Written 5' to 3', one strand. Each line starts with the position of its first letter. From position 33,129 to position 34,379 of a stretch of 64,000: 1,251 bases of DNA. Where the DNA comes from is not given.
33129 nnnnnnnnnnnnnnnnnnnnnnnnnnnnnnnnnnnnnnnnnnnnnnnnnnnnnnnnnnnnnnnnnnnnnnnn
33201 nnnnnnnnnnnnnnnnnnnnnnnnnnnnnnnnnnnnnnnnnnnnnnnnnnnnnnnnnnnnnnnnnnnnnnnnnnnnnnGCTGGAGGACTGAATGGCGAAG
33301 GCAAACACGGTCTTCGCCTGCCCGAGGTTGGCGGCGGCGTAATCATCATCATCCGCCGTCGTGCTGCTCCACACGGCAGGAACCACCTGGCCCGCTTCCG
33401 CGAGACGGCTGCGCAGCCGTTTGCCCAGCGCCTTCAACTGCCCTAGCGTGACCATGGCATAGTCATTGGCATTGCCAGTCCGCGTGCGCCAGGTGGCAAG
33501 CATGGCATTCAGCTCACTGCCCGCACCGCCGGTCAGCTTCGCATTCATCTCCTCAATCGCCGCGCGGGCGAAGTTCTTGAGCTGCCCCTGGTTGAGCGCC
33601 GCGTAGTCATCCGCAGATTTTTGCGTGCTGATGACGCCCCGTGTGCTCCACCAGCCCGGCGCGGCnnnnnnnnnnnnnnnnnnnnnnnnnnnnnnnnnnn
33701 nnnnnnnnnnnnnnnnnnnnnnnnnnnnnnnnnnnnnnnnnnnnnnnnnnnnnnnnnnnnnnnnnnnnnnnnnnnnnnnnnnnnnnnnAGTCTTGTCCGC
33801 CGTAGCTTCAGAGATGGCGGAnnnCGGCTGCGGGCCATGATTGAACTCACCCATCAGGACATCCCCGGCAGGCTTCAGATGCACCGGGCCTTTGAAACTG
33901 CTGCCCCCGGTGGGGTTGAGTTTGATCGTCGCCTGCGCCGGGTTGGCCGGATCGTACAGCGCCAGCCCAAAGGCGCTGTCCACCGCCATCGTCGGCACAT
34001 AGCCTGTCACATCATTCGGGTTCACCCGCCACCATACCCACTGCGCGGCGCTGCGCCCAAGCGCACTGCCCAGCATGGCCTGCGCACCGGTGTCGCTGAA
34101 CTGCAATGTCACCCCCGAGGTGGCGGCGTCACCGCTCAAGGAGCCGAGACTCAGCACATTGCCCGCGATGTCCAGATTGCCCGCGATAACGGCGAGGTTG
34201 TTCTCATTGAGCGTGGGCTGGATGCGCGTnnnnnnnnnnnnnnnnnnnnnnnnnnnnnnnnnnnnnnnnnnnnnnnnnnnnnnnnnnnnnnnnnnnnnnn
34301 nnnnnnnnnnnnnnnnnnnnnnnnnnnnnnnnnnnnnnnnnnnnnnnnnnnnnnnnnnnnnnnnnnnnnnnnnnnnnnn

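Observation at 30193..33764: Polymorphic effector-immunity-like pair: triple DYAxx(N/T)xGQ(L/A)K N-domain, low-GC C-terminus and coupled low-GC partner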

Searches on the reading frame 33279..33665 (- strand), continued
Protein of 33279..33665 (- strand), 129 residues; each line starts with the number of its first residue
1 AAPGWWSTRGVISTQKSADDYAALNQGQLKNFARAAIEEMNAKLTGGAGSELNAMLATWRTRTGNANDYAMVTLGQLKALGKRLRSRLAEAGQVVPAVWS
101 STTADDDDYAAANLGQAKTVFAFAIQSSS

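Call 63: search_protein_families(library=pfam, proteins=[L044:4947-5903:+, L029:3979-4890:+, L042:736-1965:+, L067:4312-5793:+, L078:3560-5104:+, L033:4173-5795:+, L016:4777-5814:+, L024:4807-5832:+, L023:5303-5872:+, L070:3187-5034:+], max_evalue=0.1)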
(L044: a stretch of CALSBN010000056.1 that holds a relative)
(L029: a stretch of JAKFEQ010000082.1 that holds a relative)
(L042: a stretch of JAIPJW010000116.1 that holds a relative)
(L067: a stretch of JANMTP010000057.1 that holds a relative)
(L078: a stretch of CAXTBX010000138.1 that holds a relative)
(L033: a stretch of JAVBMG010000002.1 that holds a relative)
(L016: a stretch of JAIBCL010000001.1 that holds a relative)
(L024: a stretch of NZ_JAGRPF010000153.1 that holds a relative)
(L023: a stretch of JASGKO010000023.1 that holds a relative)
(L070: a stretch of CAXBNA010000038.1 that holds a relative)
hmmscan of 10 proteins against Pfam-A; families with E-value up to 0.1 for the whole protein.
L044:4947-5903:+ (319 aa): 1 family
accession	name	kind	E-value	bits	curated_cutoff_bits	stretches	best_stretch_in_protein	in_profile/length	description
PF05658.19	YadA_head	-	0.00031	21.5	25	2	167-185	7-25/27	YadA head domain repeat (2 copies)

L029:3979-4890:+ (304 aa): 1 family
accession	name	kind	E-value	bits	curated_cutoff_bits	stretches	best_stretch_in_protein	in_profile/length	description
PF08805.16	PilS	-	0.036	14.5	22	0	219-266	22-68/138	PilS N terminal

L042:736-1965:+ (410 aa): 1 family
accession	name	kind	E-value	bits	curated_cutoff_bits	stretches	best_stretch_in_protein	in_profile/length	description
PF01723.21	Chorion_1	-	0.017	15.5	22.3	0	34-75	90-131/169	Chorion protein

L067:4312-5793:+ (494 aa): 0 families

L078:3560-5104:+ (515 aa): 1 family
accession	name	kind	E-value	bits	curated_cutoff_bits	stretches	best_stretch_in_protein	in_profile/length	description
PF05658.19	YadA_head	-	2e-18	66.6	25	3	324-345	6-27/27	YadA head domain repeat (2 copies)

L033:4173-5795:+ (541 aa): 1 family
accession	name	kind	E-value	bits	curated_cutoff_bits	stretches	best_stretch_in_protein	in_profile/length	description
PF05658.19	YadA_head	-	1.6e-16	60.6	25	4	276-302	1-27/27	YadA head domain repeat (2 copies)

L016:4777-5814:+ (346 aa): 0 families

L024:4807-5832:+ (342 aa): 0 families

L023:5303-5872:+ (190 aa): 1 family
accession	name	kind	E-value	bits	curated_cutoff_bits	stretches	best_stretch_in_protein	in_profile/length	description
PF05658.19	YadA_head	-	5.5e-08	33.4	25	3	75-99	1-25/27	YadA head domain repeat (2 copies)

L070:3187-5034:+ (616 aa): 2 families
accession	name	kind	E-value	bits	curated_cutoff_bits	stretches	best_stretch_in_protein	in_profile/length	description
PF05658.19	YadA_head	-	9.6e-10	39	25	3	241-265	1-25/27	YadA head domain repeat (2 copies)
PF10379.14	nec1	-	0.008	16.2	27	0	282-319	118-155/184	Virulence protein nec1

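Call 67: search_protein_families(library=pfam, alignment_id=A4, max_evalue=0.001)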
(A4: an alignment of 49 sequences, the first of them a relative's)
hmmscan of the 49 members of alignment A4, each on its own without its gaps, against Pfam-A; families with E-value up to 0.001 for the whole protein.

A. member 1, P0037 (714 aa): 2 families
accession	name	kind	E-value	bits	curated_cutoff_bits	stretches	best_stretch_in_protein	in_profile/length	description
PF18884.5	TSP3_bac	-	5.5e-07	29.8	25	1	646-664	1-19/22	Bacterial TSP3 repeat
PF05662.19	YadA_stalk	-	0.00054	20.7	28.4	0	107-117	14-24/43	Coiled stalk of trimeric autotransporter adhesin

B. families by the number of members that match (of 49 scanned): 37 families (the first 25 are shown)
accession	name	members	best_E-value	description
PF18884.5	TSP3_bac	21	3e-24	Bacterial TSP3 repeat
PF25390.1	WD40_RLD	8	4.3e-94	RCC1-like domain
PF00415.24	RCC1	8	1.2e-72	Regulator of chromosome condensation (RCC1) repeat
PF13540.12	RCC1_2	8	5.1e-56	Regulator of chromosome condensation (RCC1) repeat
PF00041.27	fn3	8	5.6e-44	Fibronectin type III domain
PF25384.1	Alsin_RLD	8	4.2e-20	Alsin RCC1-like domain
PF05990.18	DUF900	7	8.6e-12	Alpha/beta hydrolase of unknown function (DUF900)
PF13385.13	Laminin_G_3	4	3.5e-17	Concanavalin A-like lectin/glucanases superfamily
PF06119.19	NIDO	4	1.8e-14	Nidogen-like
PF17957.7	Big_7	4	6.7e-14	Bacterial Ig domain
PF21910.2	GH85_C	3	2.2e-13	GH85 endohexosaminidases, C-terminal domain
PF24489.1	Ig_J_second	3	5.8e-11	Tip attachment protein J second Ig-like domain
PF25059.1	FN3_DSCAM-DSCAML_C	3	7.3e-06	DSCAM/DSCAML C-terminal Fn3-like domain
PF13290.12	CHB_HEX_C_1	2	1.8e-25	Chitobiase/beta-hexosaminidase C-terminal domain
PF01108.23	Tissue_fac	2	8.6e-20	Tissue factor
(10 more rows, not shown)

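Call 81: search_protein_families(library=pfam, proteins=[L010:1583-7357:+, L075:5098-10728:+, L039:6585-10376:+, L064:7603-12357:+, L085:6748-11118:+], max_evalue=0.001)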
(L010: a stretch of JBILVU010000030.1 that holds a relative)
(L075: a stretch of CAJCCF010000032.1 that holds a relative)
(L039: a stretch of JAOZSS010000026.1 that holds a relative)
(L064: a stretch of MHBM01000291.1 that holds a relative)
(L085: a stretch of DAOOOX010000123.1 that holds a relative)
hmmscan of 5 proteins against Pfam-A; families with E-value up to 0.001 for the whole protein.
L010:1583-7357:+ (1925 aa): 1 family
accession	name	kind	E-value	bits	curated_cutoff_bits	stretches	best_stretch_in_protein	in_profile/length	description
PF05593.20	RHS_repeat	-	5.3e-09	36.7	22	1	839-874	2-37/38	RHS Repeat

L075:5098-10728:+ (1877 aa): 1 family
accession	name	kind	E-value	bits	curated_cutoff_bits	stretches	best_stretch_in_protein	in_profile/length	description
PF05593.20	RHS_repeat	-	8e-17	61.6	22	1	1182-1215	2-35/38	RHS Repeat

L039:6585-10376:+ (1264 aa): 2 families
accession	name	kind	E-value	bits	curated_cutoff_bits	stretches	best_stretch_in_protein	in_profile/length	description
PF05593.20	RHS_repeat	-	7.7e-33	112.7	22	3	947-976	1-30/38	RHS Repeat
PF20148.4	DUF6531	-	5.6e-13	49.5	24.1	1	187-247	2-63/74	Domain of unknown function (DUF6531)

L064:7603-12357:+ (1585 aa): 2 families
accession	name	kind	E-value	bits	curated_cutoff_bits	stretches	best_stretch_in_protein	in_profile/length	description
PF05593.20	RHS_repeat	-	7.7e-37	125.4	22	0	793-829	1-37/38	RHS Repeat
PF03412.21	Peptidase_C39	-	7.6e-05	23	22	1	302-347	83-128/133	Peptidase C39 family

L085:6748-11118:+ (1457 aa): 1 family
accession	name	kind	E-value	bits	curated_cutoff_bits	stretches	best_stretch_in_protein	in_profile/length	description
PF05593.20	RHS_repeat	-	1.9e-26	92.3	22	3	703-729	4-29/38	RHS Repeat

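Call 84: search_protein_families(library=pfam, alignment_id=A1, max_evalue=10)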
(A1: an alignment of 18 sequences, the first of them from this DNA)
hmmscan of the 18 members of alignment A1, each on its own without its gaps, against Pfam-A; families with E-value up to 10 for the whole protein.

A. member 1, seq(129 aa): 2 families
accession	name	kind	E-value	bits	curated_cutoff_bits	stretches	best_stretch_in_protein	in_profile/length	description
PF04871.18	Uso1_p115_C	-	0.012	16.3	28.4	1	34-108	52-113/121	Uso1 / p115 like vesicle tethering protein, C terminal region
PF00737.25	PsbH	-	0.5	10.5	24.6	1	79-102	3-25/52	Photosystem II 10 kDa phosphoprotein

B. families by the number of members that match (of 18 scanned): 7 families
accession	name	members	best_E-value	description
PF05662.19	YadA_stalk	12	3.3e-05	Coiled stalk of trimeric autotransporter adhesin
PF04871.18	Uso1_p115_C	1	0.012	Uso1 / p115 like vesicle tethering protein, C terminal region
PF22911.1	PRAS_NT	1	0.16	Proline-rich AKT1 substrate 1, N-terminal domain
PF01614.24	IclR_C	1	0.17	Bacterial transcriptional regulator IclR C-terminal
PF20462.4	DUF6715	1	0.18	Domain of unknown function (DUF6715)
PF00737.25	PsbH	1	0.5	Photosystem II 10 kDa phosphoprotein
PF18879.6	EspA_EspE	1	1.3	EspA/EspE family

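Call 98: find_related_loci(query=A1, collection=viral_contigs, flank=5000)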
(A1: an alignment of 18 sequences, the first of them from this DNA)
Query A1 (129 aa) in viral_contigs; peptide patterns used: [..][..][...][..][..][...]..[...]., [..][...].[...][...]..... (x = any residue, [..] = any of these).
8 stretches matched a pattern, but none encodes a relative of the query by tblastn (E <= 1e-3).

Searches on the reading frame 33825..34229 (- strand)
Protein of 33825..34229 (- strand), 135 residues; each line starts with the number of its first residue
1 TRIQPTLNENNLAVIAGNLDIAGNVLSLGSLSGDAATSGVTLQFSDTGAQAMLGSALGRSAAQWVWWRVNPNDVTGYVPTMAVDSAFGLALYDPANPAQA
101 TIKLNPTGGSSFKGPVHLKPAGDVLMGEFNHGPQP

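Call 62: search_solved_structures(query=A3, max_evalue=10, show_alignments=2)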
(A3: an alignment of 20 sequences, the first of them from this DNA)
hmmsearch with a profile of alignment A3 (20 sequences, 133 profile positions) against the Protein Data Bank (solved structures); distinct sequences matched with E-value up to 10: 2.
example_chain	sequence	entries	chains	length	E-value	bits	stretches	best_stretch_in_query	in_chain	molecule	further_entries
3s6l_A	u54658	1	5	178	0.098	17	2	9-61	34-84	Hep_Hag family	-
3ntn_A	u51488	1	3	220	0.51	14.7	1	8-102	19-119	UspA1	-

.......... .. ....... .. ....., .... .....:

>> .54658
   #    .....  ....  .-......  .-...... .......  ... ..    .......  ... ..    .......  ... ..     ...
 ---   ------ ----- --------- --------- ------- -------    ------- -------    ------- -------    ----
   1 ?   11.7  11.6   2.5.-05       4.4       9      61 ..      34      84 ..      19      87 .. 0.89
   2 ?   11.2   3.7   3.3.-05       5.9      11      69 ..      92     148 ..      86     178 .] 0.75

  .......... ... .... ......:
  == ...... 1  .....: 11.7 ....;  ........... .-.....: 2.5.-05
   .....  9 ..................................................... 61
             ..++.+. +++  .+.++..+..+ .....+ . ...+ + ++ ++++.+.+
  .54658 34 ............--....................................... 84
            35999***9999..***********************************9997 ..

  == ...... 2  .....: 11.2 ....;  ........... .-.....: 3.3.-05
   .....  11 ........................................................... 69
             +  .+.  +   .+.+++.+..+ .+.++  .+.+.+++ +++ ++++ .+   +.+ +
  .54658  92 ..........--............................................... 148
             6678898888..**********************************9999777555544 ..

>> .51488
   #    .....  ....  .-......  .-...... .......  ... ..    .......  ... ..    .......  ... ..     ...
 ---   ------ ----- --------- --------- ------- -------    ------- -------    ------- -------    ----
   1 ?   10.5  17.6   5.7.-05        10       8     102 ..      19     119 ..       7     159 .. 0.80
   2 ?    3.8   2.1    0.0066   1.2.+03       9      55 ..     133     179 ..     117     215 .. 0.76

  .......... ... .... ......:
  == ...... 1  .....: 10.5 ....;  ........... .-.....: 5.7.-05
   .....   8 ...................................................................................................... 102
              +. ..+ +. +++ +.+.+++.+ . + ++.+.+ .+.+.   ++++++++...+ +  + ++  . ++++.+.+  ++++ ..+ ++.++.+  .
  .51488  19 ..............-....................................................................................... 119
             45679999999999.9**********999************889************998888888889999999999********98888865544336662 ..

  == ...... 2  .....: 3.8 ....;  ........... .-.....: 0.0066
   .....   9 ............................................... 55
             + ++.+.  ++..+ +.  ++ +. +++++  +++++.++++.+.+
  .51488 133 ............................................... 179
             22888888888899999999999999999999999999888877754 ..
